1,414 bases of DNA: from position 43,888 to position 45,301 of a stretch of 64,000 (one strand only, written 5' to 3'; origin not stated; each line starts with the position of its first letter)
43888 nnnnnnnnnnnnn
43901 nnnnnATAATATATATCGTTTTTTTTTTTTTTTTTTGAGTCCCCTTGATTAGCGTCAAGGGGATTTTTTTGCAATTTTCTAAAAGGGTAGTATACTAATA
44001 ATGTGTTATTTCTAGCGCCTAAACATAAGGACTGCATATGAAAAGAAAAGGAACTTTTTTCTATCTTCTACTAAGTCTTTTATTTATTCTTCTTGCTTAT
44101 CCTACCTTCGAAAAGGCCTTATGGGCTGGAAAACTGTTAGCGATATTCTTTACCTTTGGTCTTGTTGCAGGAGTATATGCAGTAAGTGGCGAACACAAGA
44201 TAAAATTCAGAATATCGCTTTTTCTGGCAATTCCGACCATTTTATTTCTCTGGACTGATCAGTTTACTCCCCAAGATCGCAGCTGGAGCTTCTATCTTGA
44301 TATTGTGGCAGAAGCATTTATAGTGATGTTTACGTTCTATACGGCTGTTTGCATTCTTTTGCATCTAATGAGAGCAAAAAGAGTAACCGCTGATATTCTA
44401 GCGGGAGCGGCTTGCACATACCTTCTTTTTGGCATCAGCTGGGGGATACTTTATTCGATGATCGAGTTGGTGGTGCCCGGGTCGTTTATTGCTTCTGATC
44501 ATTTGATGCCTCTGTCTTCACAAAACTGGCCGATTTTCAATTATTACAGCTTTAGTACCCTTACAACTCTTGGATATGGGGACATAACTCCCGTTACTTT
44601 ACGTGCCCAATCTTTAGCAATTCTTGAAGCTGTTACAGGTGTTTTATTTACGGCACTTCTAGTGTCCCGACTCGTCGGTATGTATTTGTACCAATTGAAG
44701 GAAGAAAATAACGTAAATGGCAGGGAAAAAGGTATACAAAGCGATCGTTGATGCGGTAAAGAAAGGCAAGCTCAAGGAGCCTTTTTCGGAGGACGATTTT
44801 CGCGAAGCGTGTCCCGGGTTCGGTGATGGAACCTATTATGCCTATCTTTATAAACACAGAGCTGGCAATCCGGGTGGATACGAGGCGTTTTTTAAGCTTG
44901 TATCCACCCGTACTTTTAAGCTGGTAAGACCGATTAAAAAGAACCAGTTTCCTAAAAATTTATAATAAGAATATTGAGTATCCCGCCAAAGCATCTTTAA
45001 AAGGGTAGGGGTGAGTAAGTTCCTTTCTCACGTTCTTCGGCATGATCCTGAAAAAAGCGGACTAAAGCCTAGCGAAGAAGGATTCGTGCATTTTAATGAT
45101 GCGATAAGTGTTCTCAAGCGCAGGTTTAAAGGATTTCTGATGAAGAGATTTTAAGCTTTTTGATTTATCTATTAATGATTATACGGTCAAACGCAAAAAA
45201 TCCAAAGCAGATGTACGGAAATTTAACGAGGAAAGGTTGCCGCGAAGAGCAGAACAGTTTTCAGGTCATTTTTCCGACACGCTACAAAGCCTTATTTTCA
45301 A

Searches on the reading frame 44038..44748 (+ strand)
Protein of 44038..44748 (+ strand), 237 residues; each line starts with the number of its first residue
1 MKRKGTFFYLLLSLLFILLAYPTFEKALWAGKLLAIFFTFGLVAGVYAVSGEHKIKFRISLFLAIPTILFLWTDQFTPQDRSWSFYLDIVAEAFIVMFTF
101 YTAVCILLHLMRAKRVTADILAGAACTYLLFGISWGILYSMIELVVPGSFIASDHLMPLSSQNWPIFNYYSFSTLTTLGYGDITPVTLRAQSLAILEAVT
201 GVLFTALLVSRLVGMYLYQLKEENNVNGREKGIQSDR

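Call 3: search_protein_families(library=pfam, proteins=[window:44038-44748:+], max_evalue=0.01)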
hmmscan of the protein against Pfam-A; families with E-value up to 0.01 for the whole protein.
window:44038-44748:+ (237 aa): 1 family
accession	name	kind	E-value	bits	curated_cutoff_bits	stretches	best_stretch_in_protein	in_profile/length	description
PF07885.22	Ion_trans_2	-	9.4e-12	45.1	22.5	1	157-215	18-76/79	Ion channel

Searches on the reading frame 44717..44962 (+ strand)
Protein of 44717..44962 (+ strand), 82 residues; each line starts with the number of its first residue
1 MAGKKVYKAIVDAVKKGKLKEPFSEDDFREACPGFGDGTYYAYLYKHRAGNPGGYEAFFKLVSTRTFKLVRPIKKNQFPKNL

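Call 3: search_protein_families(library=pfam, proteins=[window:44717-44962:+], max_evalue=0.01)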
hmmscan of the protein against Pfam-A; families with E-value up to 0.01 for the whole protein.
window:44717-44962:+ (82 aa): 0 families

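Call 4: search_protein_families(library=padloc, proteins=[window:44717-44962:+], max_evalue=0.1)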
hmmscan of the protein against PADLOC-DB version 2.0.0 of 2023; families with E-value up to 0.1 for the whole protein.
window:44717-44962:+ (82 aa): 0 families

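Call 5: search_protein_families(library=ncbifam, proteins=[window:44717-44962:+], max_evalue=0.01)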
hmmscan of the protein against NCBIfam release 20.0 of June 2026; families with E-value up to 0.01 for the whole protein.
window:44717-44962:+ (82 aa): 0 families

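Call 29: search_protein_families(library=pfam, proteins=[window:44717-44962:+], max_evalue=10)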
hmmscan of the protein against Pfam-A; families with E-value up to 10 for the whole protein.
window:44717-44962:+ (82 aa): 0 families

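Call 60: search_protein_families(library=phrogs, proteins=[window:44717-44962:+], max_evalue=0.001)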
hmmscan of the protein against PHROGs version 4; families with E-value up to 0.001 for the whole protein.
window:44717-44962:+ (82 aa): 0 families

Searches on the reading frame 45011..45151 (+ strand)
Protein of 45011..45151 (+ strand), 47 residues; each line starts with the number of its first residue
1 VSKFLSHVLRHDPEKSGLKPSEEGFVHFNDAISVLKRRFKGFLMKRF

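Call 29: search_protein_families(library=pfam, proteins=[window:45011-45151:+], max_evalue=10)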
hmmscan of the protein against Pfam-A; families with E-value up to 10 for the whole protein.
window:45011-45151:+ (47 aa): 1 family
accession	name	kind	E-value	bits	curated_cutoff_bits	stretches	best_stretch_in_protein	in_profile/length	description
PF01885.22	PTS_2-RNA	-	2.4e-07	31.4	26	1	1-33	6-38/177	RNA 2'-phosphotransferase, Tpt1 / KptA family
